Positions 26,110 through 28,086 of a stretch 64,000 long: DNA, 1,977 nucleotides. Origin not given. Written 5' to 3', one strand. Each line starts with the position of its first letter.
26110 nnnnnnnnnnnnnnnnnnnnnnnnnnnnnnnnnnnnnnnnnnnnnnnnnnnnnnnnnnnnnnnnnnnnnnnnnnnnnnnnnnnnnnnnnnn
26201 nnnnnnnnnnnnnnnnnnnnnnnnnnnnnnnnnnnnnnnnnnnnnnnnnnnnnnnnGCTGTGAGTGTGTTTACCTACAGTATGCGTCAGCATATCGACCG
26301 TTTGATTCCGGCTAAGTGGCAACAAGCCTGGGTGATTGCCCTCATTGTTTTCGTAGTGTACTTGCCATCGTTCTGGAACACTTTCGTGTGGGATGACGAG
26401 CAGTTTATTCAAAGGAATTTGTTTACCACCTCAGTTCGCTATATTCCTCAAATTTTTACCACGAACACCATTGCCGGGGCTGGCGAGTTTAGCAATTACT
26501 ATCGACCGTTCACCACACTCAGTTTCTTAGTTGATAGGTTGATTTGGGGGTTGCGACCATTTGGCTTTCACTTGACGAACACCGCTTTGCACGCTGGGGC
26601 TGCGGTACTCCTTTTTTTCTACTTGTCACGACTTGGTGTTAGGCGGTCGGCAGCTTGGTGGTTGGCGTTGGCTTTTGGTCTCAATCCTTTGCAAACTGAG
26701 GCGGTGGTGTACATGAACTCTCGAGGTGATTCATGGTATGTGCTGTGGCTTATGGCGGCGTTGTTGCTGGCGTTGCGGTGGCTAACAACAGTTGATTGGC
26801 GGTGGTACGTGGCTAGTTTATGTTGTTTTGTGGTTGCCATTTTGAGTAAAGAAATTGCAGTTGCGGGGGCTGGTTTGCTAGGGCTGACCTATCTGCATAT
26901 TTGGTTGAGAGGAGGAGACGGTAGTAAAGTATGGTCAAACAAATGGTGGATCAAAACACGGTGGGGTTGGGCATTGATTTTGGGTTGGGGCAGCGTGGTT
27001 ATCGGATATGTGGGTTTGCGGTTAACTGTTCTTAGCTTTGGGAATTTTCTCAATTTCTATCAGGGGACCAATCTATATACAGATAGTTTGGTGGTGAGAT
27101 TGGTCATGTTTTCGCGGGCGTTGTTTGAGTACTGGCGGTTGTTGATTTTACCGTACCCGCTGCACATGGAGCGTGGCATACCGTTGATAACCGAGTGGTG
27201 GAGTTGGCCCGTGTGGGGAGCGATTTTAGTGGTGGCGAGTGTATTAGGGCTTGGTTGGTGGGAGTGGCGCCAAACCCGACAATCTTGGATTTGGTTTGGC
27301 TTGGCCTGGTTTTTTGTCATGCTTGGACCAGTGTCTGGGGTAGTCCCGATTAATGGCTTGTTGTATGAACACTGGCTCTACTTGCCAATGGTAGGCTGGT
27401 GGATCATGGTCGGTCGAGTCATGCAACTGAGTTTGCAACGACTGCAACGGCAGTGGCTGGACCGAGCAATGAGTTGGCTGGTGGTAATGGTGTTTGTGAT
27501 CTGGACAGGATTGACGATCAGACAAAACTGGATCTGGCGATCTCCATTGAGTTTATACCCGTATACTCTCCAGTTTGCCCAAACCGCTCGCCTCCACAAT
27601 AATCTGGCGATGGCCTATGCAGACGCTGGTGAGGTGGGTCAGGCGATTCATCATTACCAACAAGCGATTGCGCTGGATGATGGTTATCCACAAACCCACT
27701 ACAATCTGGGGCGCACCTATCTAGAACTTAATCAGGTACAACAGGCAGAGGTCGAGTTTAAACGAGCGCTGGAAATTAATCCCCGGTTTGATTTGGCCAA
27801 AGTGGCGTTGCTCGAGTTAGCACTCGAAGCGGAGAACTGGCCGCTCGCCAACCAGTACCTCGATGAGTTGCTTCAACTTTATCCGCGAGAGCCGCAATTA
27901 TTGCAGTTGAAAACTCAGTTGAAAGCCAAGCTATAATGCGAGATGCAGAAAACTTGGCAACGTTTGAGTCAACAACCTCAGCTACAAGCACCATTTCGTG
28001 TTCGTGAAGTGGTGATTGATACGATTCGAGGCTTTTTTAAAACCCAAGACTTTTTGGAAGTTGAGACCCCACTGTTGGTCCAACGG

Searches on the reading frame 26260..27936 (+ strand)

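Call 4: search_protein_families(library=pfam, proteins=[window:26260-27936:+], max_evalue=0.001)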
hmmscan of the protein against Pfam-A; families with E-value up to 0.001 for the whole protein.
window:26260-27936:+ (558 aa): 12 families
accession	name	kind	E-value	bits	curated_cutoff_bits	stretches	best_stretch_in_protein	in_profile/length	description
PF00515.34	TPR_1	-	1.1e-15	57.1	27.8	2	478-510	2-34/34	Tetratricopeptide repeat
PF07719.23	TPR_2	-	1.4e-14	53.3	27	2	478-509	2-33/34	Tetratricopeptide repeat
PF13181.12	TPR_8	-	3.9e-11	42.6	25.7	1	478-509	2-33/34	Tetratricopeptide repeat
PF14559.12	TPR_19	-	9.4e-11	42.3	25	1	454-508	2-56/68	Tetratricopeptide repeat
PF13414.12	TPR_11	-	6.6e-10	39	26.8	1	452-490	3-41/42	TPR repeat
PF13424.12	TPR_12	-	2.5e-08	34.5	30.1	1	442-506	2-74/77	Tetratricopeptide repeat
PF13431.12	TPR_17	-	2.8e-08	33.8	24.4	1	465-497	1-33/34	Tetratricopeptide repeat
PF13432.12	TPR_16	-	3e-08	34.4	32.7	2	448-508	2-62/65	Tetratricopeptide repeat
PF13428.12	TPR_14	-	4e-07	30.5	23.5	0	445-485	3-43/44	Tetratricopeptide repeat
PF13374.12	TPR_10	-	4.7e-05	23.7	27.5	0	447-472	6-31/42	Tetratricopeptide repeat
PF13176.12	TPR_7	-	6.1e-05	23.2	27.9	0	446-474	2-32/36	Tetratricopeptide repeat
PF13174.12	TPR_6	-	0.00014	22.7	26.3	0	481-508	4-31/33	Tetratricopeptide repeat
